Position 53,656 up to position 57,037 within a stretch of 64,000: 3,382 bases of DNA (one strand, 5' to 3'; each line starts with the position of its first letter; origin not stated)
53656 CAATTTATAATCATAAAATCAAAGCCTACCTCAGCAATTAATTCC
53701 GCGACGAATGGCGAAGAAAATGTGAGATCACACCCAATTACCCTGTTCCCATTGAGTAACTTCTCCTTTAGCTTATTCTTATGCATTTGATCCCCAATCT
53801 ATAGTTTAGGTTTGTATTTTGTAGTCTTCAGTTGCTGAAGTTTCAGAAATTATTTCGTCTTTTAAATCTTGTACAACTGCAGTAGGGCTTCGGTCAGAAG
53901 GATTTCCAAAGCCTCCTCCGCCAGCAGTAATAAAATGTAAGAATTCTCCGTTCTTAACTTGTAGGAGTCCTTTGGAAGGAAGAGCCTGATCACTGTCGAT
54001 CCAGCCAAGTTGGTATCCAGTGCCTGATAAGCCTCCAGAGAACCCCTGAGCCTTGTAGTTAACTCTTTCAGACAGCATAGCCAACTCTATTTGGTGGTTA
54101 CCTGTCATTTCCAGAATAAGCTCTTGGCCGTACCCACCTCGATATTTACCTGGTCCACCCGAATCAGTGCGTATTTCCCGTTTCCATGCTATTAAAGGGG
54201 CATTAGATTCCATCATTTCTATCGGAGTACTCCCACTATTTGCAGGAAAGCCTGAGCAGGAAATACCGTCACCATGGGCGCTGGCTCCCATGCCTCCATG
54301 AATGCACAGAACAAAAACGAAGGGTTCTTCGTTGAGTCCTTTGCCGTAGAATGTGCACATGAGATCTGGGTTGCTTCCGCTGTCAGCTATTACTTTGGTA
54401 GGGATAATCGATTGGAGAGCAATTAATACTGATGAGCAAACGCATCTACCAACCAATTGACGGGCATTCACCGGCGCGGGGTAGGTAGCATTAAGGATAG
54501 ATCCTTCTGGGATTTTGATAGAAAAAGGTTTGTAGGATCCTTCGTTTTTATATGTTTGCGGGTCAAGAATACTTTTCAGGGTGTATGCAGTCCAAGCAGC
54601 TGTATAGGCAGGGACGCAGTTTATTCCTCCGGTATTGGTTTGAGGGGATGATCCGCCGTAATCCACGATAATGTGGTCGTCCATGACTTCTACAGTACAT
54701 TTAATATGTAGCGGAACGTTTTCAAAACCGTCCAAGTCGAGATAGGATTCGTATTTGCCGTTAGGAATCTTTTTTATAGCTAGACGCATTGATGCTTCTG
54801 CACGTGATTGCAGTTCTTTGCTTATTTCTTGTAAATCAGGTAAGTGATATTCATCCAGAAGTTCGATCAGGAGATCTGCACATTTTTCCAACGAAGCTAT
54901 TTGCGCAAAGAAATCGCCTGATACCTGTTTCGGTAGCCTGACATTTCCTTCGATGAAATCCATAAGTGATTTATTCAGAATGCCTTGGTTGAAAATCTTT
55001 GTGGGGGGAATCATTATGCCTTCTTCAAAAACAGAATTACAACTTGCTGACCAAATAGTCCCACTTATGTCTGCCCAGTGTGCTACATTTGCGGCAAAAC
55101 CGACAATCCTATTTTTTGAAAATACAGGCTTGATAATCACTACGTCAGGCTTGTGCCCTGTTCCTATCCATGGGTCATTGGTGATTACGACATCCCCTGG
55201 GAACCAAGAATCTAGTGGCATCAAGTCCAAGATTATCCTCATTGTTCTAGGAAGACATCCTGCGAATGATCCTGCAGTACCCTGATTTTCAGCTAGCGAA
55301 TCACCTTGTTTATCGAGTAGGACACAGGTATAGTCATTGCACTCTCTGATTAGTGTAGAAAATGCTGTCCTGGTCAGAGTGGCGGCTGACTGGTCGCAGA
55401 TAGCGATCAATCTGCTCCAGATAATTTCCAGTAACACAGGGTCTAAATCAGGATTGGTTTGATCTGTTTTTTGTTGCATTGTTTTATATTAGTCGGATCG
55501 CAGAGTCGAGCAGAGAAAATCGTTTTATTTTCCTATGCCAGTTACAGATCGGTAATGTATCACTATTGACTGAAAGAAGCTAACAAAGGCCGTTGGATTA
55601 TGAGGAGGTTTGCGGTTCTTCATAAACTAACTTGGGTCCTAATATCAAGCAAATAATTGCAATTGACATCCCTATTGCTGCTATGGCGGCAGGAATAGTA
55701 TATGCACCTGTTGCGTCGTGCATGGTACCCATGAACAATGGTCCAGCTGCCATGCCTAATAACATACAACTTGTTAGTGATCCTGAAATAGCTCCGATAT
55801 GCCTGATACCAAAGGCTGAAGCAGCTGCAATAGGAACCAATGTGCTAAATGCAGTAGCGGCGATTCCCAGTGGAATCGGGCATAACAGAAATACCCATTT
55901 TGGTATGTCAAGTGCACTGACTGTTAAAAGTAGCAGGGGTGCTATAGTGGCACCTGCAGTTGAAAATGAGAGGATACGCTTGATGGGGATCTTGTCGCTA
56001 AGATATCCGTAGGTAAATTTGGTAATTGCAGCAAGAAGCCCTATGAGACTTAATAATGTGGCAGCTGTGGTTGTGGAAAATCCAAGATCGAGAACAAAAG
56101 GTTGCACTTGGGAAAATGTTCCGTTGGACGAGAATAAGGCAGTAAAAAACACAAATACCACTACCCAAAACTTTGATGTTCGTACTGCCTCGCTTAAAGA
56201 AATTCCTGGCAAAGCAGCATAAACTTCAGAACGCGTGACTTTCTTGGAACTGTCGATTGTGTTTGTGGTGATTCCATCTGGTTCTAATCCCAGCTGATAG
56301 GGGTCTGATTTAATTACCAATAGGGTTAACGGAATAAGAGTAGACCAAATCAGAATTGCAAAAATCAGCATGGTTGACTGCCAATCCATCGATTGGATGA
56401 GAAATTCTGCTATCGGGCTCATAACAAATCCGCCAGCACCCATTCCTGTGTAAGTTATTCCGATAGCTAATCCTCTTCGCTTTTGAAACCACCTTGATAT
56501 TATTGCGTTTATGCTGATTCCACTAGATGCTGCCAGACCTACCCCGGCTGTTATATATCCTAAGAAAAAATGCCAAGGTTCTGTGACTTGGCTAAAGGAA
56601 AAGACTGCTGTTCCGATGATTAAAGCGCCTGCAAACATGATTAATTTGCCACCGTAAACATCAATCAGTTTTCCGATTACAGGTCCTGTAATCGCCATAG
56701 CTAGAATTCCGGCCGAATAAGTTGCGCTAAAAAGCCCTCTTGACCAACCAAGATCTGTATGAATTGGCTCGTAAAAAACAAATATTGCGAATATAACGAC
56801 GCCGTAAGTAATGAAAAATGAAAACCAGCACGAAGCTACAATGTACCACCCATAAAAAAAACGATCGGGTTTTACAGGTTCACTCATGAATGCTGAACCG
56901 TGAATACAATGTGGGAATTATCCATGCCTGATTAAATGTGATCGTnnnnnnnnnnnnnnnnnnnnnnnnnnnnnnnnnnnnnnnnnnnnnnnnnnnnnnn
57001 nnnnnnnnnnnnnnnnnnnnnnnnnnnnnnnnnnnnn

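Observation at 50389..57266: Candidate novel module: MFS - HyuB - HpcH aldolase - HyuB - ICL-like lyase, with no HyuA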

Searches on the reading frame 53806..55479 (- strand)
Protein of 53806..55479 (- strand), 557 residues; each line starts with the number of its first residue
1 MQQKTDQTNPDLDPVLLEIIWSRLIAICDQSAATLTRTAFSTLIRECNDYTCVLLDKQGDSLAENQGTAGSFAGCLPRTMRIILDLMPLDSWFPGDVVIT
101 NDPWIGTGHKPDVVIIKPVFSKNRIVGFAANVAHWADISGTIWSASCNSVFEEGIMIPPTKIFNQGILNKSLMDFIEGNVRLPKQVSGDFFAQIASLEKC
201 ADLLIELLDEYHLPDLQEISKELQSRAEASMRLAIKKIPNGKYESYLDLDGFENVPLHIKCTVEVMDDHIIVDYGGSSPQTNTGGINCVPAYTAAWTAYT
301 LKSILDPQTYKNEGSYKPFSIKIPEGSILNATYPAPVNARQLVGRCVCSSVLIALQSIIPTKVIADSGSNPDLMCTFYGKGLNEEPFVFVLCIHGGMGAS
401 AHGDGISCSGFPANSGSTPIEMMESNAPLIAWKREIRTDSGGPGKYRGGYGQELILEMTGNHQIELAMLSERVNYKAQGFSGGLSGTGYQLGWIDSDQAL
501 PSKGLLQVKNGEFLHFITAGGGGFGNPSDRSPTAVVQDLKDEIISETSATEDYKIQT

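Call 3: search_protein_families(library=pfam, proteins=[window:53806-55479:-])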
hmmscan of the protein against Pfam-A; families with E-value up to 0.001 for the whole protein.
window:53806-55479:- (557 aa): 1 family
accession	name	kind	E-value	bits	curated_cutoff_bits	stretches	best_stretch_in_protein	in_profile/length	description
PF02538.19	Hydantoinase_B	-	2.6e-137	458.9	26.8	1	13-527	1-519/519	Hydantoinase B/oxoprolinase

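Call 19: find_homologous_proteins(query=window:53806-55479:-)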
Query window:53806-55479:- (557 aa): 1772 proteins with E <= 0.001 among 8000 candidates; the best 120 are listed.
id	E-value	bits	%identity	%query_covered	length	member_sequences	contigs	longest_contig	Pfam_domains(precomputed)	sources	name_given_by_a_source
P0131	0.0e+0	1276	99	100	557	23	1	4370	PF02538.20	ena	-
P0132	7.5e-191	653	53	97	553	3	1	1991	PF02538.20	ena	-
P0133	2.2e-190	652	52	99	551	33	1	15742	PF02538.20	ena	-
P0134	1.6e-189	649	52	98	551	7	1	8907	PF02538.20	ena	-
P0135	1.2e-176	607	49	99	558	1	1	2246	PF02538.20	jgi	-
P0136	8.1e-176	604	48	97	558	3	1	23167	PF02538.20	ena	-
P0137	2.4e-174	599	48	99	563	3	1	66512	PF02538.20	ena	-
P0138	6.0e-174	598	49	98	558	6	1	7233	PF02538.20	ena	-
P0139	2.0e-173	596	48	99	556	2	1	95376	PF02538.20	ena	-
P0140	1.6e-172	593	48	98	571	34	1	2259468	PF02538.20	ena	-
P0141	3.8e-172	592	48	98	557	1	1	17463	PF02538.20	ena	-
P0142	8.6e-172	590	48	98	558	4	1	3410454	PF02538.20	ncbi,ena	-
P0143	1.3e-171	590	48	98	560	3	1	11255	PF02538.20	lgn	-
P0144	2.9e-171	589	48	97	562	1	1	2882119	PF02538.20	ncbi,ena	-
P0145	7.2e-170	584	48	98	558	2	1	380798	PF02538.20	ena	-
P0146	3.2e-168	579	49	98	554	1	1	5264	PF02538.20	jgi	-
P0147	3.6e-168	579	48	98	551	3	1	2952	PF02538.20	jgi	jgi:N-methylhydantoinase B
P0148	3.7e-168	578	47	98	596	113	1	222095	PF02538.20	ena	-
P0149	7.2e-167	574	47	97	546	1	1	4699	PF02538.20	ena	-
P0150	2.5e-166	572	48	98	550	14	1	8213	PF02538.20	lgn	-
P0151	3.3e-165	569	46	98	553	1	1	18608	PF02538.20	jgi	jgi:N-methylhydantoinase B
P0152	4.6e-165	568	48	97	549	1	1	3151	PF02538.20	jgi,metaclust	metaclust:\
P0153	9.5e-164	564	47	98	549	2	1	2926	PF02538.20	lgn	-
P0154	1.5e-163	563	46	98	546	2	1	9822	PF02538.20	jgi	jgi:N-methylhydantoinase B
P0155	1.7e-163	563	47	99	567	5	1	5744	PF02538.20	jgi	jgi:N-methylhydantoinase B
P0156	4.4e-163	562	47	98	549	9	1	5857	PF02538.20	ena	-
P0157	5.3e-163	561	48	98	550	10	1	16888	PF02538.20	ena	-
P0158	6.6e-163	561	46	96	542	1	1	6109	PF02538.20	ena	-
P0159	7.1e-163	561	47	98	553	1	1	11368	PF02538.20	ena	-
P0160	7.7e-163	561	48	99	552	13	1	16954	PF02538.20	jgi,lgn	-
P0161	3.0e-162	559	46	98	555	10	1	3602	PF02538.20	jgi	jgi:N-methylhydantoinase B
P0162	3.4e-162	559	45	98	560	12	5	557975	PF02538.20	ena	-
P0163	3.7e-162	559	47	98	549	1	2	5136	PF02538.20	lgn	-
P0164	4.0e-162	559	46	98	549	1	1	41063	PF02538.20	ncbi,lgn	-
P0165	4.6e-162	558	46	97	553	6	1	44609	PF02538.20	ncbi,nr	ncbi:MAG: hydantoinase B/oxoprolinase family protein [Syntrophaceae bacterium]|nr:hydantoinase B/oxo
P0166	8.2e-162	558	47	98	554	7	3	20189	PF02538.20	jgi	jgi:N-methylhydantoinase B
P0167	2.6e-161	556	45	99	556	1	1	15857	PF02538.20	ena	-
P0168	3.1e-161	556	47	99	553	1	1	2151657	PF02538.20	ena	-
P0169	8.7e-161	554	47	98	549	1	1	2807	PF02538.20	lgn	-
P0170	8.8e-161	554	47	98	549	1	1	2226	PF02538.20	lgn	-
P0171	1.1e-160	554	46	97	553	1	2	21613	PF02538.20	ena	-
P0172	1.2e-160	554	47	98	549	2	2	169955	PF02538.20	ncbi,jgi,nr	ncbi:MAG: hydantoinase B/oxoprolinase family protein [Deltaproteobacteria bacterium]|nr:hydantoinase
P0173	1.2e-160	554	47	98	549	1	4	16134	PF02538.20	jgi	jgi:N-methylhydantoinase B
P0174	1.5e-160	553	47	98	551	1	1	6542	PF02538.20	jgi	-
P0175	2.0e-160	553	48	97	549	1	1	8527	PF02538.20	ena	-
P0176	2.3e-160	553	47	98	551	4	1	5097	PF02538.20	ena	-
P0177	2.6e-160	553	47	97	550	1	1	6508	PF02538.20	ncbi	-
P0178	2.6e-160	553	47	99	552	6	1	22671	PF02538.20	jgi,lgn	jgi:N-methylhydantoinase B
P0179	2.8e-160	552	48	97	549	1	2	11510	PF02538.20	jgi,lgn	jgi:N-methylhydantoinase B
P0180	2.9e-160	552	47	98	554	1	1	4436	PF02538.20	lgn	-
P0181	3.1e-160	552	47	98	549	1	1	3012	PF02538.20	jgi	jgi:N-methylhydantoinase B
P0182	4.7e-160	552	46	98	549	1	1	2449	PF02538.20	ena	-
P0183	6.0e-160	551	47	98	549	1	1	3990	PF02538.20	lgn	-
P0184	8.0e-160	551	45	99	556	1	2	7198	PF02538.20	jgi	jgi:N-methylhydantoinase B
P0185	8.3e-160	551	47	98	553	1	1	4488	PF02538.20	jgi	jgi:N-methylhydantoinase B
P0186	1.2e-159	550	46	98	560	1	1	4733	PF02538.20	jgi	jgi:N-methylhydantoinase B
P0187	1.4e-159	550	48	97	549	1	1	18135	PF02538.20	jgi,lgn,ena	-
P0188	1.7e-159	550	47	98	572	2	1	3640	PF02538.20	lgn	-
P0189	2.1e-159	550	47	98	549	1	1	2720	PF02538.20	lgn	-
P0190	2.3e-159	549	47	98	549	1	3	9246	PF02538.20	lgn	-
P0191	4.7e-159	548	46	97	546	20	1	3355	PF02538.20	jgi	jgi:N-methylhydantoinase B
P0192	4.8e-159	548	47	98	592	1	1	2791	PF02538.20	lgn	-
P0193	8.5e-159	548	47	98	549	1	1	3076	PF02538.20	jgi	jgi:N-methylhydantoinase B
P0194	8.6e-159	548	46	97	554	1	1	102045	PF02538.20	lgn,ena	-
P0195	1.0e-158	547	45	98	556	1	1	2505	PF02538.20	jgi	jgi:N-methylhydantoinase B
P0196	1.0e-158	547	46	98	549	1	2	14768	PF02538.20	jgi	jgi:N-methylhydantoinase B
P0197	1.2e-158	547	46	98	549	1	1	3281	PF02538.20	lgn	-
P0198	1.3e-158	547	46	98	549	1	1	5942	PF02538.20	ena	-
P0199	1.7e-158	547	46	99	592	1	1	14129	PF02538.20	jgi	jgi:N-methylhydantoinase B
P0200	2.2e-158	546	46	98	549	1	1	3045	PF02538.20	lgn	-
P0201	2.3e-158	546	46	98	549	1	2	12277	PF02538.20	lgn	-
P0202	2.4e-158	546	47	98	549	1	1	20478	PF02538.20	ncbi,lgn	-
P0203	2.7e-158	546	46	98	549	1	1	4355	PF02538.20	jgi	jgi:N-methylhydantoinase B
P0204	3.0e-158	546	46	98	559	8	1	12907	PF02538.20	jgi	jgi:N-methylhydantoinase B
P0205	3.3e-158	546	46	98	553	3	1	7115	PF02538.20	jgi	jgi:N-methylhydantoinase B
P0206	3.8e-158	545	46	99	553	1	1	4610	PF02538.20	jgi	-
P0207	4.2e-158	545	46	98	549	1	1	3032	PF02538.20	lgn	-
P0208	4.2e-158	545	45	97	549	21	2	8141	PF02538.20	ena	-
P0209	4.3e-158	545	46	98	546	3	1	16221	PF02538.20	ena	-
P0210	4.5e-158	545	46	98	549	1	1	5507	PF02538.20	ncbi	-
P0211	4.7e-158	545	46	97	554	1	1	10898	PF02538.20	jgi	jgi:N-methylhydantoinase B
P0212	5.1e-158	545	49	96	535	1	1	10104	PF02538.20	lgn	-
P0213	6.7e-158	545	46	98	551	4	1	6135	PF02538.20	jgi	-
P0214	7.3e-158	544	46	98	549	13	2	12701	PF02538.20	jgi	-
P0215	9.0e-158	544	48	98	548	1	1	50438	PF02538.20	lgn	-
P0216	9.7e-158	544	47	97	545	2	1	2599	PF02538.20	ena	-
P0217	1.0e-157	544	45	99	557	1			PF02538.20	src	-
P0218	1.1e-157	544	46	99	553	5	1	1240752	PF02538.20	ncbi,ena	-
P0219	1.2e-157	544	47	98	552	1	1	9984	PF02538.20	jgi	jgi:N-methylhydantoinase B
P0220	1.8e-157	543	47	98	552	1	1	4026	PF02538.20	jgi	jgi:N-methylhydantoinase B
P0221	1.8e-157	543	47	98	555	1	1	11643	PF02538.20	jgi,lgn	jgi:N-methylhydantoinase B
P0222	2.0e-157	543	46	97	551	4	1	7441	PF02538.20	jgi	-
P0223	2.0e-157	543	47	97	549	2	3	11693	PF02538.20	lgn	-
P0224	2.6e-157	543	45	98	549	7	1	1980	PF02538.20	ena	-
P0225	2.8e-157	543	46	99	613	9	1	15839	PF02538.20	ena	-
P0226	3.0e-157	542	46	98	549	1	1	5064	PF02538.20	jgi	-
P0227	3.2e-157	542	45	99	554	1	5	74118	PF02538.20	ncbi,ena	-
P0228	4.6e-157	542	47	98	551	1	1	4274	PF02538.20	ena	-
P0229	5.7e-157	542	48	97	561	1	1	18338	PF02538.20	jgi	jgi:N-methylhydantoinase B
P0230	6.2e-157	541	46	97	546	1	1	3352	PF02538.20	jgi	jgi:N-methylhydantoinase B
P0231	6.9e-157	541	45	99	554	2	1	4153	PF02538.20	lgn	-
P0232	7.8e-157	541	44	98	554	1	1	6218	PF02538.20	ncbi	-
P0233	1.5e-156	540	47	96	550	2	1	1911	PF02538.20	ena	-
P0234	1.5e-156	540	44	98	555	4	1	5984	PF02538.20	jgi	jgi:N-methylhydantoinase B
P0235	1.5e-156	540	45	98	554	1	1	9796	PF02538.20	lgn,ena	-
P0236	1.6e-156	540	45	98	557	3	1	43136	PF02538.20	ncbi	-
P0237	1.7e-156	540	45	98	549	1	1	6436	PF02538.20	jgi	jgi:N-methylhydantoinase B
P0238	1.7e-156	540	45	100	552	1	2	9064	PF02538.20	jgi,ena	jgi:N-methylhydantoinase B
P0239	2.4e-156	540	46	98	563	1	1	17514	PF02538.20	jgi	jgi:N-methylhydantoinase B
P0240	2.6e-156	539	46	99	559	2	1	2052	PF02538.20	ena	-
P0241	3.5e-156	539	48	97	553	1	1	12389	PF02538.20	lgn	-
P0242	3.5e-156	539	45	98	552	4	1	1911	PF02538.20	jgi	jgi:N-methylhydantoinase B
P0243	4.2e-156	539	45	98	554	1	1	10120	PF02538.20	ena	-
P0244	4.5e-156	539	45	97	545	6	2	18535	PF02538.20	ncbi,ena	-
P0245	4.7e-156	539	45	99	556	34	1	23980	PF02538.20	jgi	jgi:N-methylhydantoinase B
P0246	5.8e-156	538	46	98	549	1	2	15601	PF02538.20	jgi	jgi:N-methylhydantoinase B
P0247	6.1e-156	538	45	89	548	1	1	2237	PF02538.20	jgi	jgi:N-methylhydantoinase B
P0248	6.5e-156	538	45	98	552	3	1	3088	PF02538.20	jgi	jgi:N-methylhydantoinase B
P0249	6.8e-156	538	46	98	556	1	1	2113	PF02538.20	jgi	jgi:N-methylhydantoinase B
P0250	7.4e-156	538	46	97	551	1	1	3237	PF02538.20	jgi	jgi:N-methylhydantoinase B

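Call 20: find_encoding_contigs(protein=P0133, flank=8000, max_places=2)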
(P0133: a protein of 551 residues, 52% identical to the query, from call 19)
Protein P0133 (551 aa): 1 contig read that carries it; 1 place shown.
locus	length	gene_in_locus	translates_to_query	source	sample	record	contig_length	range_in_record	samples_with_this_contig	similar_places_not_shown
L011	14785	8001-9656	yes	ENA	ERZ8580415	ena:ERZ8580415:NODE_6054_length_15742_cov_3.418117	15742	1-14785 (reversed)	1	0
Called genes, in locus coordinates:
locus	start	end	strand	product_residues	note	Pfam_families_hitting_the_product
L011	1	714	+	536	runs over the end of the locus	PF01293:PEPCK_ATP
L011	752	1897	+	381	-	PF01042:Ribonuc_L-PSP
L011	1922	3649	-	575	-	PF02538:Hydantoinase_B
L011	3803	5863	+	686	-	PF03190:Thioredox_DsbH, PF13899:Thioredoxin_7, PF13098:Thioredoxin_2 (faint)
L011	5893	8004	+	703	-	PF05378:Hydant_A_N, PF01968:Hydantoinase_A, PF19278:Hydant_A_C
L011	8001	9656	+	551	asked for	PF02538:Hydantoinase_B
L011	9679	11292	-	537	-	PF01019:G_glu_transpept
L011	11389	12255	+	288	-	PF00561:Abhydrolase_1, PF12146:Hydrolase_4, PF12697:Abhydrolase_6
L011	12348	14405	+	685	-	PF20091:Abhydrolase_10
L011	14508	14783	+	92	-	?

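Call 21: find_encoding_contigs(protein=P0137, flank=8000, max_places=2)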
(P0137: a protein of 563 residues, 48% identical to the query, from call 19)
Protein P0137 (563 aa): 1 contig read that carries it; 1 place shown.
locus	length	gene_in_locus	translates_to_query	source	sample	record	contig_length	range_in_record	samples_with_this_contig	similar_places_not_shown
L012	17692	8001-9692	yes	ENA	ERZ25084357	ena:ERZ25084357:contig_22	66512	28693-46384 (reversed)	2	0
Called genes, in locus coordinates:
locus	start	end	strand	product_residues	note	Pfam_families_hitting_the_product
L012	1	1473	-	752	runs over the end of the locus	PF01315:Ald_Xan_dh_C, PF02738:MoCoBD_1, PF20256:MoCoBD_2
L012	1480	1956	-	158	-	PF00111:Fer2, PF01799:Fer2_2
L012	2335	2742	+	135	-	PF24698:DUF7662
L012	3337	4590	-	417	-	PF02812:ELFV_dehydrog_N, PF00208:ELFV_dehydrog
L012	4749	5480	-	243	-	PF00005:ABC_tran, PF13304:AAA_21 (weak)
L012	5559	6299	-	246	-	PF02361:CbiQ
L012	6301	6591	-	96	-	PF13190:PDGLE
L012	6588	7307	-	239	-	PF01891:CbiM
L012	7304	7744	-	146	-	PF01475:FUR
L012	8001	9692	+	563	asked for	PF02538:Hydantoinase_B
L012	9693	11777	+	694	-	PF05378:Hydant_A_N, PF01968:Hydantoinase_A, PF19278:Hydant_A_C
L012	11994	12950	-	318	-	PF00892:EamA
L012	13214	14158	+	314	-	PF00474:SSF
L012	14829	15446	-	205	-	PF01613:Flavin_Reduct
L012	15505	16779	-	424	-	-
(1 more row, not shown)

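Call 29: search_protein_families(library=ncbifam, proteins=[window:53806-55479:-], max_evalue=0.01)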
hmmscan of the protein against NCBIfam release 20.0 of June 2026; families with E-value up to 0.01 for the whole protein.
window:53806-55479:- (557 aa): 2 families
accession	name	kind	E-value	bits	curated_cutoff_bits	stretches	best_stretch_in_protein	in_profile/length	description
NF050157.1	CapLactmsBetCapB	equivalog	2e-62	211.3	1000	1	12-555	1-557/577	caprolactamase subunit beta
NF042976.1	AcphenoCarb_ApcD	equivalog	5.6e-29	100.9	1500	2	11-478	28-507/685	acetophenone carboxylase subunit delta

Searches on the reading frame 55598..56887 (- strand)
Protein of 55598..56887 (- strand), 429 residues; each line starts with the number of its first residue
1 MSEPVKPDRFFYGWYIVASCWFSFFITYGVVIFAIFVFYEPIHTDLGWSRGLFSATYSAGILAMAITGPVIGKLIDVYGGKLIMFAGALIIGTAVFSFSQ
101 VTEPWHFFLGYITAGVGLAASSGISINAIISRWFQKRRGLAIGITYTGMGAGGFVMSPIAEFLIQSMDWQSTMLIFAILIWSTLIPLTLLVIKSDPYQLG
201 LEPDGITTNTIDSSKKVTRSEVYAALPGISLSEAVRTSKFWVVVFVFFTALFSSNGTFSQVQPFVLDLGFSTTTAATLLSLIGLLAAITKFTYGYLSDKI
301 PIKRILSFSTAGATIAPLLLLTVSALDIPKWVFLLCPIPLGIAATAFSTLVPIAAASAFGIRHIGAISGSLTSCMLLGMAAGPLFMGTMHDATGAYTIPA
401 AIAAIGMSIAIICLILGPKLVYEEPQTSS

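Call 3: search_protein_families(library=pfam, proteins=[window:55598-56887:-])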
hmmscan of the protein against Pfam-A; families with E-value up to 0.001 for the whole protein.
window:55598-56887:- (429 aa): 1 family
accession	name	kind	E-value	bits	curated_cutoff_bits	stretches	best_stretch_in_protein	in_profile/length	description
PF07690.21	MFS_1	-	4.3e-49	167.7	33.4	2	21-383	2-347/347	Major Facilitator Superfamily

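Call 29: search_protein_families(library=ncbifam, proteins=[window:55598-56887:-], max_evalue=0.01)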
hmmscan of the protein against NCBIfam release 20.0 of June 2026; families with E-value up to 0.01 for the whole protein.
window:55598-56887:- (429 aa): 17 families
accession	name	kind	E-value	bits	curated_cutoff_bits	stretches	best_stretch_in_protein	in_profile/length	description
NF049980.1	SfMCT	equivalog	1.6e-43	148.8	320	1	14-404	2-376/378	L-lactate MFS transporter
NF038246.1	bile_salt_MFS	equivalog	3.6e-31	108.4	400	1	12-416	2-402/408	conjugated bile salt MFS transporter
TIGR00890.1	2A0111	subfamily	4.9e-26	91.6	374.85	1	23-398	11-363/377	oxalate/formate antiport family MFS transporter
TIGR04259.1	oxa_formateAnti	equivalog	1e-23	83.8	335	1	36-411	23-386/405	oxalate/formate MFS antiporter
TIGR00893.1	2A0114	subfamily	7e-18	64.7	395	1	42-415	20-396/399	D-galactonate transporter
TIGR00892.1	2A0113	subfamily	9.9e-15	54.2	586.1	1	11-423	15-426/455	monocarboxylate transporter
TIGR00881.1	2A0104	subfamily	7.3e-10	38.4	407.75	1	58-393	37-373/379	phosphoglycerate transporter protein PgtP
NF033733.1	MFS_ArsK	equivalog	1.6e-09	37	400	1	22-414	10-381/388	arsenite efflux MFS transporter ArsK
TIGR00895.1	2A0115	subfamily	2.1e-09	36.8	418.55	1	13-356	15-364/398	aromatic acid/H+ symport family MFS transporter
NF008586.0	PRK11551.1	equivalog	2.6e-09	36.6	410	1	44-402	43-379/406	3-(3-hydroxy-phenyl)propionate transporter MhpT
NF007782.0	PRK10473.1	subfamily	1.8e-08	33.8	417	1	20-360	7-321/394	MdtL family multidrug efflux MFS transporter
TIGR00880.1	2_A_01_02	superfamily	2.9e-06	27.5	131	1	63-189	10-136/141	multidrug resistance protein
TIGR00897.2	2A0118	subfamily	6e-05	22.1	375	0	264-415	248-399/401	RbtT/DalT/CsbX family MFS transporter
NF040856.1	FexB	exception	0.00036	19.4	950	1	267-420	43-192/469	chloramphenicol/florfenicol efflux MFS transporter FexB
NF000218.1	FexA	exception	0.00077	18.2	900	0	44-186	49-184/475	chloramphenicol/florfenicol efflux MFS transporter FexA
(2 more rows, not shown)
